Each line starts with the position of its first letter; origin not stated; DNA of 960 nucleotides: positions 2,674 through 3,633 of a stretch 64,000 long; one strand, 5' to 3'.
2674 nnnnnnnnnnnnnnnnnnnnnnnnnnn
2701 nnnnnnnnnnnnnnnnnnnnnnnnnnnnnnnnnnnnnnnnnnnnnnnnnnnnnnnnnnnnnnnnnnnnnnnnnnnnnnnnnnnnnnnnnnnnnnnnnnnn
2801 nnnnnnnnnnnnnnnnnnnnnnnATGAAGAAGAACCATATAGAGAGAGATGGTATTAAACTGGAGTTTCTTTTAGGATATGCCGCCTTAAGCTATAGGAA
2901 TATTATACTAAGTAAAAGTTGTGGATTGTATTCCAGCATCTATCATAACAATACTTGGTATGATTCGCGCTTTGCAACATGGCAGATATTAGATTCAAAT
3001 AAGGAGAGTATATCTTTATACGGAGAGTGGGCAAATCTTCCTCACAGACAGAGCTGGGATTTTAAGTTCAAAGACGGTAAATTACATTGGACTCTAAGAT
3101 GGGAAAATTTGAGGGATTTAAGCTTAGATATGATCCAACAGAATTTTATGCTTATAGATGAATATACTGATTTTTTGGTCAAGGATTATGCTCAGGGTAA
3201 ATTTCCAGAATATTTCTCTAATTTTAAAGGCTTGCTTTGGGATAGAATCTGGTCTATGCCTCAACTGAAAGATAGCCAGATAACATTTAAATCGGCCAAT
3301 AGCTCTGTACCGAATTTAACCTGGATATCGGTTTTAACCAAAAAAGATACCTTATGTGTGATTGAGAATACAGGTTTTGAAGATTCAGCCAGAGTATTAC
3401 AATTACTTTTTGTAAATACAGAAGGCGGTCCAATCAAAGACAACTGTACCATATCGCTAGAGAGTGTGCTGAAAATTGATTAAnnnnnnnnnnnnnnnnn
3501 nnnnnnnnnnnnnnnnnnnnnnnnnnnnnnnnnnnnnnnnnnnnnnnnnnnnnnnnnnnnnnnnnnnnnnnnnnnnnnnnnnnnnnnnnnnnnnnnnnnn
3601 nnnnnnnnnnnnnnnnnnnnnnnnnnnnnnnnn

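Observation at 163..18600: ABC-transporter-dependent glycan operon with exceptional radical-SAM tailoring capacity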

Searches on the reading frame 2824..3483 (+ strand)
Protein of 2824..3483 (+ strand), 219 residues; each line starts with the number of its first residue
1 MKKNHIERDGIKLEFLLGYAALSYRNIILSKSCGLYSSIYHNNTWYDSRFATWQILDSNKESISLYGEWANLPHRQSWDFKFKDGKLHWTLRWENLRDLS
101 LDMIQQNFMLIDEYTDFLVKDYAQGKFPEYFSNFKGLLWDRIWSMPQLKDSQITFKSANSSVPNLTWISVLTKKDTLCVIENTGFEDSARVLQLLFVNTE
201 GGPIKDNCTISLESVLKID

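Call 4: search_protein_families(library=pfam, proteins=[window:2824-3483:+], max_evalue=0.01)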
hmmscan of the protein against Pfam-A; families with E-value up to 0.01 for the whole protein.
window:2824-3483:+ (219 aa): 0 families

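Call 6: search_protein_families(library=ncbifam, proteins=[window:2824-3483:+], max_evalue=0.001)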
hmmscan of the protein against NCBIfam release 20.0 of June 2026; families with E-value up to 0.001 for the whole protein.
window:2824-3483:+ (219 aa): 0 families

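Call 20: search_protein_families(library=pfam, proteins=[window:2824-3483:+], max_evalue=10)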
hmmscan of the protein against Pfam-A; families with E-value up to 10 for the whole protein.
window:2824-3483:+ (219 aa): 0 families

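Call 33: search_solved_structures(query=A1, max_evalue=10)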
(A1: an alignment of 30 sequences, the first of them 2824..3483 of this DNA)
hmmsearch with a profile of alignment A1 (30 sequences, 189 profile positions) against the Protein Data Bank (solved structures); distinct sequences matched with E-value up to 10: 0.

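Call 34: search_protein_families(library=pfam, alignment_id=A1, max_evalue=1)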
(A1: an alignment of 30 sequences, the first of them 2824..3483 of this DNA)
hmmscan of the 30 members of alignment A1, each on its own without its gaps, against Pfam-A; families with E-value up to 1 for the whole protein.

A. member 1, window:2824-3483:+ (219 aa): 0 families

B. families by the number of members that match (of 30 scanned): 6 families
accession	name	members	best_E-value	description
PF02362.26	B3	1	0.025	B3 DNA binding domain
PF12922.13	Cnd1_N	1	0.054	non-SMC mitotic condensation complex subunit 1, N-term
PF01518.21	PolyG_pol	1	0.067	Sigma NS protein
PF13199.12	Glyco_hydro_66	1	0.16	Glycosyl hydrolase family 66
PF11586.13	DUF3242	1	0.16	Protein of unknown function (DUF3242)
PF07870.16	DUF1657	1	0.26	Protein of unknown function (DUF1657)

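Call 42: predict_structure(alignment_id=A1)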
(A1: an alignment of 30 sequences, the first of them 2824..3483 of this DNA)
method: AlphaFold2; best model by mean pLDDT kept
length: 219 residues; sequences in the alignment: 30
mean_pLDDT: 91.9   pTM: 0.87
mean pLDDT of the five models: 91.9, 90.7, 90.7, 90.0, 88.3
residues with pLDDT >= 90: 166; 70-90: 44; 50-70: 9; < 50: 0
segments of 3 or more residues with pLDDT < 50: none
pLDDT, mean of each block of 10 residues (from residue 1): 89 95 98 96 96 96 97 96 96 93 95 96 91 68 82 96 96 86 90 93 84 92
secondary structure, 60 per line:
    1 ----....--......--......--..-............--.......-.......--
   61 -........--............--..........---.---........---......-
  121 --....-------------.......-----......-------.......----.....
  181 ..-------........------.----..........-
elements in order: E5-8 E11-16 E19-24 E30-41 E44-47 E52-58 E62-69 E72-83 E86-95 E103-110 E114-119 E123-126 E140-146 E152-157 E165-171 E176-182 E190-197 E209-218

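Call 44: search_protein_representatives(alignment_id=A1)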
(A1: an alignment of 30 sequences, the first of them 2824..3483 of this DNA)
Query: 30 sequences, 189 profile positions. Proteins with E-value up to 0.001 (for the whole library): 662; up to 1e-10: 577; up to 1e-30: 332. The best 150 are listed.
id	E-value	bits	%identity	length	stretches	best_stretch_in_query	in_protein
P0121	2.1e-162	552.1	-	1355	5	3-185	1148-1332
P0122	1.9e-157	536.0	-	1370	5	5-187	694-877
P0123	4.9e-151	515.0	-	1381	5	3-188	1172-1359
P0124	4.2e-134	459.8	-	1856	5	2-185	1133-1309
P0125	3.3e-133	456.9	-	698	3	2-187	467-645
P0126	7.1e-130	446.0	-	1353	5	2-187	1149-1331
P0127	1.4e-126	435.2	-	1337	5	2-186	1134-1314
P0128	6.3e-126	433.1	-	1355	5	3-186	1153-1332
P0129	2.2e-124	428.1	-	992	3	2-183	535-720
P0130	3.6e-124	427.4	-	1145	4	8-186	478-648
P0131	5.2e-124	426.9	-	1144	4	2-186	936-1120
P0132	1.8e-123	425.2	-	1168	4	2-185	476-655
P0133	5.0e-122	420.4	-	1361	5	3-187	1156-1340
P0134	1.3e-120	415.8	-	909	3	2-186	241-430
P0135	6.0e-120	413.6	-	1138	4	4-186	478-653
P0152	1.1e-101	354.1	-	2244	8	13-184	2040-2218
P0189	7.9e-79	279.5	-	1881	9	3-186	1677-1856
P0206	1.6e-70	252.4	-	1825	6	3-184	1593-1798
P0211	4.2e-67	241.3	-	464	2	3-185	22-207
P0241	2.6e-56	206.1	-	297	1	2-187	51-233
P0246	2.4e-55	203.0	-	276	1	2-186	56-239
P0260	2.5e-52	193.1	-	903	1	4-186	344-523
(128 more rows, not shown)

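Call 47: fold_search(model_id=the predicted structure, library=pdb)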
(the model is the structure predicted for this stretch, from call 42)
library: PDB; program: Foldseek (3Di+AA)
matches with E <= 10: 1111; with E <= 0.001: 60
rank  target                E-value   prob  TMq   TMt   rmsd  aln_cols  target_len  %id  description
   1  3nre_A                5.7e-07  1.00  0.67  0.52   8.0       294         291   10  Crystal structure of a Putative aldose 1-epimerase (b2544) from ESCHERICHIA COLI K12 at 1.59 A resolution (released 2010-09-15)
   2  3k25_A                6.6e-07  1.00  0.64  0.50   7.0       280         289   10  Crystal Structure of Slr1438 protein from Synechocystis sp. PCC 6803, Northeast Structural Genomics Consortium Target  (released 2009-10-13)
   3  9ayu_A                8.1e-07  1.00  0.69  0.26   4.6       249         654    9  Structure of the A type blood alpha-D-galactosamine galactosaminidase D463A mutant from Flavonifractor plautii (released 2024-12-18)
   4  9awt_A                8.5e-07  1.00  0.68  0.26   4.6       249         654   10  Structure of the A type blood alpha-D-galactosamine galactosaminidase from Flavonifractor plautii in complex with GalN (released 2024-12-18)
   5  3dcd_A                9.3e-07  1.00  0.64  0.49   6.0       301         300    9  X-ray structure of the galactose mutarotase related enzyme Q5FKD7 from Lactobacillus acidophilus at the resolution 1.9 (released 2008-07-29)
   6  5h3z_A                1.5e-06  1.00  0.51  0.13   6.9       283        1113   11  Crystal Structure of 1,2-beta-oligoglucan phosphorylase from Lachnoclostridium phytofermentans (released 2017-03-01)
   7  3wvf_B                2.1e-05  1.00  0.58  0.32   5.6       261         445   10  Crystal structure of YidC from Escherichia coli (released 2014-12-17)
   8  8ho7_A                2.9e-05  1.00  0.59  0.18   5.6       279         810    7  The cryo-EM structure of cellobiose phosphorylase from Clostridium thermocellum (released 2023-12-13)
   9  3bs6_B                3.1e-05  1.00  0.57  0.50   5.7       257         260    9  1.8 Angstrom crystal structure of the periplasmic domain of the membrane insertase YidC (released 2008-02-12)
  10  2cqs_A                3.8e-05  1.00  0.63  0.19   4.7       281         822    7  Crystal Structure of Cellvibrio gilvus Cellobiose Phosphorylase Crystallized from Ammonium Sulfate (released 2006-05-16)
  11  8k7u_C                3.8e-05  1.00  0.57  0.22   7.0       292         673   10  the alpha-galactosidase 5 with Cacl2 (released 2024-07-31)
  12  1o7d_D                3.8e-05  1.00  0.51  0.43   7.1       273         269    8  The structure of the bovine lysosomal a-mannosidase suggests a novel mechanism for low pH activation (released 2003-03-20)
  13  8k7u_A                4.8e-05  1.00  0.55  0.22   6.9       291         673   10  the alpha-galactosidase 5 with Cacl2 (released 2024-07-31)
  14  3s4c                  5.0e-05  1.00  0.64  0.19   4.1       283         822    8  Lactose phosphorylase in complex with sulfate (released 2012-06-27)
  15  5wzn_A                5.8e-05  1.00  0.65  0.26   4.7       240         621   10  Alpha-N-acetylgalactosaminidase NagBb from Bifidobacterium bifidum - GalNAc complex (released 2017-06-07)
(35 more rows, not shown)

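Call 71: list_cluster_members(proteins=[P0121, P0124, P0125, P0152, P0189, P0206, P0241, P0246, P0211, P0260])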
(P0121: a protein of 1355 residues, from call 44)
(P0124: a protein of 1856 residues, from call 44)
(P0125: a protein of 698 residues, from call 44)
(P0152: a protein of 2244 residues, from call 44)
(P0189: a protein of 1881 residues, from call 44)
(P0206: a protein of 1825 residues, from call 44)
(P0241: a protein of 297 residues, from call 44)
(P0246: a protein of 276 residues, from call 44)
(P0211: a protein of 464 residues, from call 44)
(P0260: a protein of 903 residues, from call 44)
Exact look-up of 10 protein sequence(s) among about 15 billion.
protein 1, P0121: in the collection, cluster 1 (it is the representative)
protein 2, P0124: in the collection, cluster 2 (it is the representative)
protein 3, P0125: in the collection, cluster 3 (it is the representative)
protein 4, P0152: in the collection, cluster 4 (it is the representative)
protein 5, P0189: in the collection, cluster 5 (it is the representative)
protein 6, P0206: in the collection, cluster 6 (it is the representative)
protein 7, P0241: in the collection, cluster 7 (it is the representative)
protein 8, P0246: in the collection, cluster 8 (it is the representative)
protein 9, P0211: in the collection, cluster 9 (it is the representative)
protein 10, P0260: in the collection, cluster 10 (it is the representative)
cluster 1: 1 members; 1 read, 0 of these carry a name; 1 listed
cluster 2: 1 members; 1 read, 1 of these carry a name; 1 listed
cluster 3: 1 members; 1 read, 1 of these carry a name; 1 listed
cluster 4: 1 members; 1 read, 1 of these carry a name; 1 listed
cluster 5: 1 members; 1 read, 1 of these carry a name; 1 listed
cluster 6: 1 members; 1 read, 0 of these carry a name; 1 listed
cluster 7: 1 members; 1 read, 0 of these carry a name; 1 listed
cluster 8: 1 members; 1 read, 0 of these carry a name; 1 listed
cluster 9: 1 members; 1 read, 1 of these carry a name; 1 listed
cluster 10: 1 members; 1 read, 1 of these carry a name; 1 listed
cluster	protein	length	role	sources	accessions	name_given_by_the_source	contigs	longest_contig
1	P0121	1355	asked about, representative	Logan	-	-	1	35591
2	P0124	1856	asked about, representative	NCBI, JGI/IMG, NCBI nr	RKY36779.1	MAG: hypothetical protein DRP78_02790 [Candidatus Omnitrophota bacterium]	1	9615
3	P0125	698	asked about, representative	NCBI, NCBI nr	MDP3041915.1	MAG: hypothetical protein Q8N62_04190, partial [Candidatus Omnitrophota bacterium] | hypothetical protein [Candidatus Omnitrophota bacterium]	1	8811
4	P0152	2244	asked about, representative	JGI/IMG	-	ABC-type polysaccharide/polyol phosphate transport system ATPase subunit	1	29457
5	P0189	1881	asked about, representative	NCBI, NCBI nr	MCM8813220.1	MAG: hypothetical protein NC924_04705 [Candidatus Omnitrophica bacterium] | hypothetical protein [Candidatus Omnitrophota bacterium]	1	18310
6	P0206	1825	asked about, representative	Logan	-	-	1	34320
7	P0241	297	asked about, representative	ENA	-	-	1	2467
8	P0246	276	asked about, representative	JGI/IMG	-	-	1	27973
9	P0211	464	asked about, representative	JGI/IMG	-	hypothetical protein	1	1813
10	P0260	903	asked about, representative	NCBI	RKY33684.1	MAG: hypothetical protein DRP78_07275, partial [Candidatus Omnitrophota bacterium]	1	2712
